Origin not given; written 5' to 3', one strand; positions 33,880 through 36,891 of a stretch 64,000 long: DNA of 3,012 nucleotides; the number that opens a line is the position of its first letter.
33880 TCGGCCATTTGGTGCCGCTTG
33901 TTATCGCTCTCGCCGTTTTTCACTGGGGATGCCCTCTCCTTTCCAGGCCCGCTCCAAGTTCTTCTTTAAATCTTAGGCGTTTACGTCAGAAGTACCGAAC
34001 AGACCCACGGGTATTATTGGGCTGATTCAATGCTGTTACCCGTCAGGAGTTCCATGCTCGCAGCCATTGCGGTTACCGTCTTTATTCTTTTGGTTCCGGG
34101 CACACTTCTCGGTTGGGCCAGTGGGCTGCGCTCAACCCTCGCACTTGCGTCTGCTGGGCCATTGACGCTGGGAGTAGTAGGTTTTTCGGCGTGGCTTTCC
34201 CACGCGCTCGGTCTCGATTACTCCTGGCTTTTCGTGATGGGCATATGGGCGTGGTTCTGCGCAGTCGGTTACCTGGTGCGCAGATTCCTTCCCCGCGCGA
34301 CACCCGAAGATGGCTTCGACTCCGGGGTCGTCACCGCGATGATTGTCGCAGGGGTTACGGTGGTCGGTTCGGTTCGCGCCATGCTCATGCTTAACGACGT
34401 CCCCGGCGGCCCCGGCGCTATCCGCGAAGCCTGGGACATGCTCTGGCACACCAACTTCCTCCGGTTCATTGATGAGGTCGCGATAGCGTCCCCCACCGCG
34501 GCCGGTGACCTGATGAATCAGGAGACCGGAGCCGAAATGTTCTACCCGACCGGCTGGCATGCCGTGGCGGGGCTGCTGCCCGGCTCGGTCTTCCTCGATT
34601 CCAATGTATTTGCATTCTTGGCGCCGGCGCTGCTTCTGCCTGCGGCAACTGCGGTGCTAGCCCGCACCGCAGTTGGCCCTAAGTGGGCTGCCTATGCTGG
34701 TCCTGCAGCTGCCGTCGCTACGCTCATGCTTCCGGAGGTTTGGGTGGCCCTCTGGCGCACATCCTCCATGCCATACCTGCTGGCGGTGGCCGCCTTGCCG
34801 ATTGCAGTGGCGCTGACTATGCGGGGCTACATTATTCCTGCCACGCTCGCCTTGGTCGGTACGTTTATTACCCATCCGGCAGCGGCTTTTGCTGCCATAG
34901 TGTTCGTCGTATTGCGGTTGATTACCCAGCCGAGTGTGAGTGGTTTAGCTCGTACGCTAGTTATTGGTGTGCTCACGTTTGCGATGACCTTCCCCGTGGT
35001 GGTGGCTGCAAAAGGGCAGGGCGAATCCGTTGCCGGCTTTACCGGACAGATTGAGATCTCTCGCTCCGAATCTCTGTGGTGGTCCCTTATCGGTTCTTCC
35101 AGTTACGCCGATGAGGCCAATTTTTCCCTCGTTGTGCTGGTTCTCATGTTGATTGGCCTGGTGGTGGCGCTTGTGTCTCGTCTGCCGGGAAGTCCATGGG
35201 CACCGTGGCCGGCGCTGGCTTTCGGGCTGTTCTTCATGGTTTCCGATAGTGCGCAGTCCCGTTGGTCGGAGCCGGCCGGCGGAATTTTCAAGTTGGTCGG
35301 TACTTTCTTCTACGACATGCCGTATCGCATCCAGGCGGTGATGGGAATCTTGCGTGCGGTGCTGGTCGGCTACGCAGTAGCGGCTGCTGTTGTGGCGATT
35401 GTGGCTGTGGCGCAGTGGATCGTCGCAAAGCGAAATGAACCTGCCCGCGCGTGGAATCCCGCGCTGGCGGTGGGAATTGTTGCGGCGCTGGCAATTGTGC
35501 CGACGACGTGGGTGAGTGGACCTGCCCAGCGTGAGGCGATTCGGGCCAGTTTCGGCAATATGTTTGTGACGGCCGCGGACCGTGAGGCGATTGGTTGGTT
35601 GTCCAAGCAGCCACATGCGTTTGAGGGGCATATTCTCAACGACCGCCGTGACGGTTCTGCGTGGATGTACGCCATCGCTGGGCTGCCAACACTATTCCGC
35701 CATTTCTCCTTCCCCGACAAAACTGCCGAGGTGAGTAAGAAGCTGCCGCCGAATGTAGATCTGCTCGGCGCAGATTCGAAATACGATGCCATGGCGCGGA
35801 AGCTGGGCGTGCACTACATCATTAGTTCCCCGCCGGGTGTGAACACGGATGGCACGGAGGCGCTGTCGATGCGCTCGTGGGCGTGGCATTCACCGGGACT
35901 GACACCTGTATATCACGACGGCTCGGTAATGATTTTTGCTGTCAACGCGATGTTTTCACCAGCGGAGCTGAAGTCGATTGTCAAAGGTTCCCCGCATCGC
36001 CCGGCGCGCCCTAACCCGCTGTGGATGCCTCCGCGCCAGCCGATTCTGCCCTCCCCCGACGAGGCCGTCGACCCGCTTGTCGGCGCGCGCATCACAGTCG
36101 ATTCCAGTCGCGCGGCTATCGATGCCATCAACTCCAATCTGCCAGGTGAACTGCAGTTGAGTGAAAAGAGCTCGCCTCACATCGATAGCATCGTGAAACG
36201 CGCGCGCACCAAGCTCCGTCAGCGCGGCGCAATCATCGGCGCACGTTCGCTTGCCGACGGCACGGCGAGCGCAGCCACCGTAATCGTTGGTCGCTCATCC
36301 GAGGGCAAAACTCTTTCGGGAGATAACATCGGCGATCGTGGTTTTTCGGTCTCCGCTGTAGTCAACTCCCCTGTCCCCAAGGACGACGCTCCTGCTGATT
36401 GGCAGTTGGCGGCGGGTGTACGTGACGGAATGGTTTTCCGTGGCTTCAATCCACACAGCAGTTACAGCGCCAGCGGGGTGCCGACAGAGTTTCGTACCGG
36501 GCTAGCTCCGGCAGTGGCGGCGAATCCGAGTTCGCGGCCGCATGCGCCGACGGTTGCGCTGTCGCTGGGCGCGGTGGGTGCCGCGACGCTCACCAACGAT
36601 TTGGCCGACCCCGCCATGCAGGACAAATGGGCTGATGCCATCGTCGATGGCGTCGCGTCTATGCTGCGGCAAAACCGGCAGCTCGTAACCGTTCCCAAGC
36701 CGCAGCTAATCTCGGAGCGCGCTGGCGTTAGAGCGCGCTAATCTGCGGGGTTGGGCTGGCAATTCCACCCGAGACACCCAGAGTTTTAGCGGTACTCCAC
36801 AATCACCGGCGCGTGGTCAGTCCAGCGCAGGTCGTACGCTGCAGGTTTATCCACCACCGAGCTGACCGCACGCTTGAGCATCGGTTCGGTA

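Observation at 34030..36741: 903-aa polytopic membrane protein with large extracytoplasmic domain: candidate unannotated GT-C cell-envelope glycosyltransferase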

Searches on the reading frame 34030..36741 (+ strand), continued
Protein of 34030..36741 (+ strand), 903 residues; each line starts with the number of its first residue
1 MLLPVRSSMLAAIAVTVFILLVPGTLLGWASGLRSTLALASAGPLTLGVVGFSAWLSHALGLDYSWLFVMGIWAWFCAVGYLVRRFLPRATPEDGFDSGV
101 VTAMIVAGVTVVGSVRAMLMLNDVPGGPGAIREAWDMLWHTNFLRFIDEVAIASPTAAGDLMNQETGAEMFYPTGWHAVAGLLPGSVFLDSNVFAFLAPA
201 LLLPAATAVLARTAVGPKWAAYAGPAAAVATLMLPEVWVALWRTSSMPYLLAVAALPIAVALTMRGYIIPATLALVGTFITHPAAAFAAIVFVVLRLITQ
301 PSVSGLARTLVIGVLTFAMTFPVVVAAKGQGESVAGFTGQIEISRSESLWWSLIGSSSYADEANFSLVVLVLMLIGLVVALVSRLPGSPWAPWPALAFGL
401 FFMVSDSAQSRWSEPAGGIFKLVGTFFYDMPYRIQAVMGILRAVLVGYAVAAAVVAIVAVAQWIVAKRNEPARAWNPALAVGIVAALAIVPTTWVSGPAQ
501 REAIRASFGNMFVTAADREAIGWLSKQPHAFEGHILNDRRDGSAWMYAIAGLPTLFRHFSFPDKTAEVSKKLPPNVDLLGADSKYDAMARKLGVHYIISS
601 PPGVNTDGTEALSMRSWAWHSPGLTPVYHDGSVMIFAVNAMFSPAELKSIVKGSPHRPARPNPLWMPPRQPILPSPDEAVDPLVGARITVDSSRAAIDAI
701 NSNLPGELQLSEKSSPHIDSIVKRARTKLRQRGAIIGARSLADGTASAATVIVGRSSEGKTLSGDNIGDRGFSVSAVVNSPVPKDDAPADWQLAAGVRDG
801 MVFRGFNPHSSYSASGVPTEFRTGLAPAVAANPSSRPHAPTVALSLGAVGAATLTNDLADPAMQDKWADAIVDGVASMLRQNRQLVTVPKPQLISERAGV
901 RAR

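Call 69: search_protein_families(library=pfam, proteins=[L018:2455-3060:+, L018:3148-4173:+, L018:4214-4744:+, L018:4864-5820:+, L018:5938-7992:+, L018:7940-8833:+, L018:8709-9839:-, L018:9869-11374:+, L017:5485-8103:+, L017:4459-5421:+], max_evalue=0.0001)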
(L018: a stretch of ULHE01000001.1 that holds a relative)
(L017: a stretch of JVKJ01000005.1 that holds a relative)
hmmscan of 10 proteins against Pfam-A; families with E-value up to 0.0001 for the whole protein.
L018:2455-3060:+ (201 aa): 3 families
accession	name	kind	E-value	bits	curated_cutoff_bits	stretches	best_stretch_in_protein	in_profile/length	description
PF00163.24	Ribosomal_S4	-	9e-29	100.5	23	1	3-90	1-95/95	Ribosomal protein S4/S9 N-terminal domain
PF01479.30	S4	-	6.8e-19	67.8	22.8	1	92-137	2-47/48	S4 domain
PF22421.1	SYY_C-terminal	-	4.3e-05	23.8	27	0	93-138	21-66/83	Tyrosine--tRNA ligase SYY-like C-terminal domain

L018:3148-4173:+ (341 aa): 3 families
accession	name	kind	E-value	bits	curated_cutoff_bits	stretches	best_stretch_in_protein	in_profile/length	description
PF01000.31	RNA_pol_A_bac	-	1.5e-35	122.4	33.9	1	54-167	1-119/119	RNA polymerase Rpb3/RpoA insert domain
PF03118.21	RNA_pol_A_CTD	-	1.2e-26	92.6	23.8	1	242-301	8-67/67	Bacterial RNA polymerase, alpha chain C terminal domain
PF01193.29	RNA_pol_L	-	2.7e-21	75.5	24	1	24-216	1-73/74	RNA polymerase Rpb3/Rpb11 dimerisation domain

L018:4214-4744:+ (176 aa): 1 family
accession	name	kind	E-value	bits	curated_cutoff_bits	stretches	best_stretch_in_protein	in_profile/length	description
PF01196.24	Ribosomal_L17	-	3.6e-36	124.4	27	1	21-116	2-97/97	Ribosomal protein L17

L018:4864-5820:+ (318 aa): 1 family
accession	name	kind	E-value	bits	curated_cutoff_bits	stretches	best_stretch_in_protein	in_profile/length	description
PF01416.25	PseudoU_synth_1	-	2.4e-30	105.6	23.3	2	181-287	1-108/108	tRNA pseudouridine synthase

L018:5938-7992:+ (684 aa): 1 family
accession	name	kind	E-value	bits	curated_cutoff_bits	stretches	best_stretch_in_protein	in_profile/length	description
PF20176.3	DUF6541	-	3.8e-66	224.1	29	1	9-659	1-644/646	Family of unknown function (DUF6541)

L018:7940-8833:+ (297 aa): 0 families

L018:8709-9839:- (376 aa): 0 families

L018:9869-11374:+ (501 aa): 1 family
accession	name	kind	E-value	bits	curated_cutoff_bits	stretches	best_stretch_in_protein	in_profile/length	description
PF05108.18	T7SS_ESX1_EccB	-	1.5e-87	294.7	27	1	33-491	2-467/474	Type VII secretion system ESX-1, transport TM domain B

L017:5485-8103:+ (872 aa): 1 family
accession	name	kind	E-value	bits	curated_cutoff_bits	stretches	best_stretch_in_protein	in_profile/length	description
PF20176.3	DUF6541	-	8.4e-62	209.8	29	1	13-646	2-566/646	Family of unknown function (DUF6541)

L017:4459-5421:+ (320 aa): 1 family
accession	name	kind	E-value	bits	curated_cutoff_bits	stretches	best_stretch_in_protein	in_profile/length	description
PF01416.25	PseudoU_synth_1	-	2.2e-32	112.2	23.3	2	192-298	1-108/108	tRNA pseudouridine synthase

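Call 78: find_homologous_proteins(query=L018:5938-7989:+, max_evalue=0.00001)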
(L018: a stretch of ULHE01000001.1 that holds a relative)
Query L018:5938-7989:+ (684 aa): 33 proteins with E <= 0.00001 among 8000 candidates.
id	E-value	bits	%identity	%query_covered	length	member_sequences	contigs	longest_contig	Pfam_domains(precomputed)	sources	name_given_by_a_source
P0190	0.0e+0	1519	100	100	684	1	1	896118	PF20176.4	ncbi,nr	nr:DUF6541 family protein [Corynebacterium lactis]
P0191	2.8e-288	976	66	99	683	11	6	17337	PF20176.4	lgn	-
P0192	1.9e-259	881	59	99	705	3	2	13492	PF20176.4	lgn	-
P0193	6.9e-242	823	55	100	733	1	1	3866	PF20176.4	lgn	-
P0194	8.0e-236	803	54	99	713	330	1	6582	PF20176.4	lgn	-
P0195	3.3e-228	778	54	99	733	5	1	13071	PF20176.4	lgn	-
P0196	6.6e-217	740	59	81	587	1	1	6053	PF20176.4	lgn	-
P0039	4.5e-202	691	49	99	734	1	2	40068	PF20176.4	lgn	-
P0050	7.1e-201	687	47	98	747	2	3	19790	PF20176.4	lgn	-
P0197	2.0e-199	682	48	99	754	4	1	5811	PF20176.4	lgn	-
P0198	3.4e-196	672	47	100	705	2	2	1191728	PF20176.4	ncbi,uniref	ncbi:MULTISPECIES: DUF6541 family protein [unclassified Corynebacterium]|uniref:DUF6541 family prote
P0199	4.7e-194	665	48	99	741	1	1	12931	PF20176.4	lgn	-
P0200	1.7e-191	656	45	99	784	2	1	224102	PF20176.4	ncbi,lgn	-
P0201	2.4e-187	643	50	68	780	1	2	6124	PF20176.4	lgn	-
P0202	2.7e-187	642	46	99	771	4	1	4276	PF20176.4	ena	-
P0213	2.6e-73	266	30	98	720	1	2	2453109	PF20176.4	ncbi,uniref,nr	ncbi:hypothetical protein JKI95_04785 [Corynebacterium aquatimens]|uniref:DUF6541 family protein n=1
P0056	9.1e-53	198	31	96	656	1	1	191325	PF20176.4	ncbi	ncbi:hypothetical protein GCM10027047_16320 [Rhodococcus aerolatus]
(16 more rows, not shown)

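Call 79: find_encoding_contigs(protein=P0213, flank=6000, max_places=2)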
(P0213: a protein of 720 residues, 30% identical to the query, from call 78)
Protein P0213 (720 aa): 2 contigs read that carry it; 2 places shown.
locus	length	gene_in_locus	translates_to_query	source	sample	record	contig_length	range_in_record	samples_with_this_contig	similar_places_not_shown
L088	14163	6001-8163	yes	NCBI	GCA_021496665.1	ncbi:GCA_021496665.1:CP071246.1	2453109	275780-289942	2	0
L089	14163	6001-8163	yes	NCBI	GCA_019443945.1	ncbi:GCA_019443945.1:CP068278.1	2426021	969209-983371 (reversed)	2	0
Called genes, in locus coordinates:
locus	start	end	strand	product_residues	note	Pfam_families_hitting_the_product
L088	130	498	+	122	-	PF00416:Ribosomal_S13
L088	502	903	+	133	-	PF00411:Ribosomal_S11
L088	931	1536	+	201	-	PF00163:Ribosomal_S4, PF01479:S4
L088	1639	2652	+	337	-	PF01193:RNA_pol_L, PF01000:RNA_pol_A_bac, PF03118:RNA_pol_A_CTD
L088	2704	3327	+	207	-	PF01196:Ribosomal_L17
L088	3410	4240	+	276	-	PF01416:PseudoU_synth_1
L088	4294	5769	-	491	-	PF02720:DUF222 (faint), PF01844:HNH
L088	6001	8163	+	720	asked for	PF20176:DUF6541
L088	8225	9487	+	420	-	PF05108:T7SS_ESX1_EccB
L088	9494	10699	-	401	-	PF00082:Peptidase_S8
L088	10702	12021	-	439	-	PF08817:YukD, PF19053:EccD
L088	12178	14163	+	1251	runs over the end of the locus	PF01580:FtsK_SpoIIIE, PF01935:DUF87 (faint), PF13191:AAA_16 (faint), PF13245:AAA_19 (faint), PF13401:AAA_22 (faint), PF01580:FtsK_SpoIIIE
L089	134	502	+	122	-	PF00416:Ribosomal_S13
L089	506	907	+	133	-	PF00411:Ribosomal_S11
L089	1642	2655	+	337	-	PF01193:RNA_pol_L, PF01000:RNA_pol_A_bac, PF03118:RNA_pol_A_CTD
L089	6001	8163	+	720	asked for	PF20176:DUF6541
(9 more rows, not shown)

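Call 80: find_encoding_contigs(protein=P0056, flank=6000, max_places=2)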
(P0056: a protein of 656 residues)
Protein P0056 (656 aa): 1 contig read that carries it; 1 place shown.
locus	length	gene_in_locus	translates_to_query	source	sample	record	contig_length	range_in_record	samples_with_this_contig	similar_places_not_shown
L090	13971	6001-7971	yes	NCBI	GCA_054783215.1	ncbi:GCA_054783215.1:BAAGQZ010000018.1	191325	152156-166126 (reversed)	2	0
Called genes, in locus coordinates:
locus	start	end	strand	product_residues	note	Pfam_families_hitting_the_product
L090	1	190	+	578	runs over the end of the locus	PF00149:Metallophos, PF02872:5_nucleotid_C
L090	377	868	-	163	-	PF22381:Staph_reg_Sar_Rot (weak), PF01047:MarR, PF12802:MarR_2, PF01638:HxlR (weak)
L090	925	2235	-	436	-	PF01070:FMN_dh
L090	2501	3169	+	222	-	PF01381:HTH_3, PF13560:HTH_31 (faint), PF20432:Xre-like-HTH (weak)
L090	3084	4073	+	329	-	PF08240:ADH_N, PF00107:ADH_zinc_N, PF13602:ADH_zinc_N_2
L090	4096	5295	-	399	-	PF00266:Aminotran_5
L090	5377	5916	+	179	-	PF10759:BPA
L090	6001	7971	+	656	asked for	PF20176:DUF6541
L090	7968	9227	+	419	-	-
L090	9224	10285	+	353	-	PF00535:Glycos_transf_2, PF13632:Glyco_trans_2_3 (faint), PF13641:Glyco_tranf_2_3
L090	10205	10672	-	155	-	PF10066:DUF2304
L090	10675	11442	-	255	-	PF00535:Glycos_transf_2, PF13641:Glyco_tranf_2_3 (weak)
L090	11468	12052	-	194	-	PF05305:DUF732 (weak)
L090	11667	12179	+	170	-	-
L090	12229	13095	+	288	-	PF01061:ABC2_membrane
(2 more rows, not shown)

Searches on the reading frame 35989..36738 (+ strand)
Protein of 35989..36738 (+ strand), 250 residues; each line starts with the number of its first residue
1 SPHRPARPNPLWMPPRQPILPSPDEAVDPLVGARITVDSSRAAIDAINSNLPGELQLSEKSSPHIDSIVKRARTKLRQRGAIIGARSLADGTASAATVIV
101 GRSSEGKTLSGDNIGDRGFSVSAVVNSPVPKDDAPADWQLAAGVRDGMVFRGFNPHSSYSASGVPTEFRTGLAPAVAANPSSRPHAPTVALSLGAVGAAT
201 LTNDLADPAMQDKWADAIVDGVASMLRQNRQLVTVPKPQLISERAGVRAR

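Call 39: search_solved_structures(query=A5, max_evalue=10, show_alignments=3)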
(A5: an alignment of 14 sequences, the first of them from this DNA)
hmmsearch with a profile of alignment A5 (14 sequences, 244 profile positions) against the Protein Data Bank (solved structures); distinct sequences matched with E-value up to 10: 15.
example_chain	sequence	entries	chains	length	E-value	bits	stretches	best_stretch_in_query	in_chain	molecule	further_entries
7agl_A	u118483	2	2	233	5.4e-11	45.8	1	73-232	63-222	N-acetylmuramoyl-L-alanine amidase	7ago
7agm_A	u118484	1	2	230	2.4e-10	43.7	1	71-234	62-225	N-acetylmuramoyl-L-alanine amidase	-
1jwq_A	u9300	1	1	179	2.9e-07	33.7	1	180-223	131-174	N-ACETYLMURAMOYL-L-ALANINE AMIDASE CwlV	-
4lq6_A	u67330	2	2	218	9.3e-06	28.7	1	98-228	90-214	N-acetymuramyl-L-alanine amidase-related protein | N-acetylmuramoyl-L-alanine amidase Rv3717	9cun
4m6g_A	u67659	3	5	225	1e-05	28.6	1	98-228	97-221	Peptidoglycan Amidase Rv3717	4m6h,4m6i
7tj4_B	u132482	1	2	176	0.00026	23.9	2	30-134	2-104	LytH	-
3ne8_A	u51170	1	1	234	0.0051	19.7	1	181-221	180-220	N-acetylmuramoyl-l-alanine amidase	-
8c2o_A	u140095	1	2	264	0.0062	19.5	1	181-224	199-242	N-acetylmuramoyl-L-alanine amidase AmiA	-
5emi_A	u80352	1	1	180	0.0099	18.8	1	182-222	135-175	Cell wall hydrolase/autolysin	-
4rn7_A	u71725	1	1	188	0.02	17.8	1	180-225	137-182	N-acetylmuramoyl-L-alanine amidase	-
7rag_B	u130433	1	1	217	0.039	16.8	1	182-222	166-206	Germination-specific N-acetylmuramoyl-L-alanine amidase, Autolysin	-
8c0j_A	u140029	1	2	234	0.14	15.1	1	182-221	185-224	N-acetylmuramoyl-L-alanine amidase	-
4nkp_A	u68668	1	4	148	0.22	14.4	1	80-148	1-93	putative extracellular heme-binding protein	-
7emf_K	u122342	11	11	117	0.57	13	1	54-115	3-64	Mediator of RNA polymerase II transcription subunit 11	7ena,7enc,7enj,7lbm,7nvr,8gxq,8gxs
9cc5_A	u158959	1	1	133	0.63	12.9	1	58-93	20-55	Amylin-NHO-22 Binder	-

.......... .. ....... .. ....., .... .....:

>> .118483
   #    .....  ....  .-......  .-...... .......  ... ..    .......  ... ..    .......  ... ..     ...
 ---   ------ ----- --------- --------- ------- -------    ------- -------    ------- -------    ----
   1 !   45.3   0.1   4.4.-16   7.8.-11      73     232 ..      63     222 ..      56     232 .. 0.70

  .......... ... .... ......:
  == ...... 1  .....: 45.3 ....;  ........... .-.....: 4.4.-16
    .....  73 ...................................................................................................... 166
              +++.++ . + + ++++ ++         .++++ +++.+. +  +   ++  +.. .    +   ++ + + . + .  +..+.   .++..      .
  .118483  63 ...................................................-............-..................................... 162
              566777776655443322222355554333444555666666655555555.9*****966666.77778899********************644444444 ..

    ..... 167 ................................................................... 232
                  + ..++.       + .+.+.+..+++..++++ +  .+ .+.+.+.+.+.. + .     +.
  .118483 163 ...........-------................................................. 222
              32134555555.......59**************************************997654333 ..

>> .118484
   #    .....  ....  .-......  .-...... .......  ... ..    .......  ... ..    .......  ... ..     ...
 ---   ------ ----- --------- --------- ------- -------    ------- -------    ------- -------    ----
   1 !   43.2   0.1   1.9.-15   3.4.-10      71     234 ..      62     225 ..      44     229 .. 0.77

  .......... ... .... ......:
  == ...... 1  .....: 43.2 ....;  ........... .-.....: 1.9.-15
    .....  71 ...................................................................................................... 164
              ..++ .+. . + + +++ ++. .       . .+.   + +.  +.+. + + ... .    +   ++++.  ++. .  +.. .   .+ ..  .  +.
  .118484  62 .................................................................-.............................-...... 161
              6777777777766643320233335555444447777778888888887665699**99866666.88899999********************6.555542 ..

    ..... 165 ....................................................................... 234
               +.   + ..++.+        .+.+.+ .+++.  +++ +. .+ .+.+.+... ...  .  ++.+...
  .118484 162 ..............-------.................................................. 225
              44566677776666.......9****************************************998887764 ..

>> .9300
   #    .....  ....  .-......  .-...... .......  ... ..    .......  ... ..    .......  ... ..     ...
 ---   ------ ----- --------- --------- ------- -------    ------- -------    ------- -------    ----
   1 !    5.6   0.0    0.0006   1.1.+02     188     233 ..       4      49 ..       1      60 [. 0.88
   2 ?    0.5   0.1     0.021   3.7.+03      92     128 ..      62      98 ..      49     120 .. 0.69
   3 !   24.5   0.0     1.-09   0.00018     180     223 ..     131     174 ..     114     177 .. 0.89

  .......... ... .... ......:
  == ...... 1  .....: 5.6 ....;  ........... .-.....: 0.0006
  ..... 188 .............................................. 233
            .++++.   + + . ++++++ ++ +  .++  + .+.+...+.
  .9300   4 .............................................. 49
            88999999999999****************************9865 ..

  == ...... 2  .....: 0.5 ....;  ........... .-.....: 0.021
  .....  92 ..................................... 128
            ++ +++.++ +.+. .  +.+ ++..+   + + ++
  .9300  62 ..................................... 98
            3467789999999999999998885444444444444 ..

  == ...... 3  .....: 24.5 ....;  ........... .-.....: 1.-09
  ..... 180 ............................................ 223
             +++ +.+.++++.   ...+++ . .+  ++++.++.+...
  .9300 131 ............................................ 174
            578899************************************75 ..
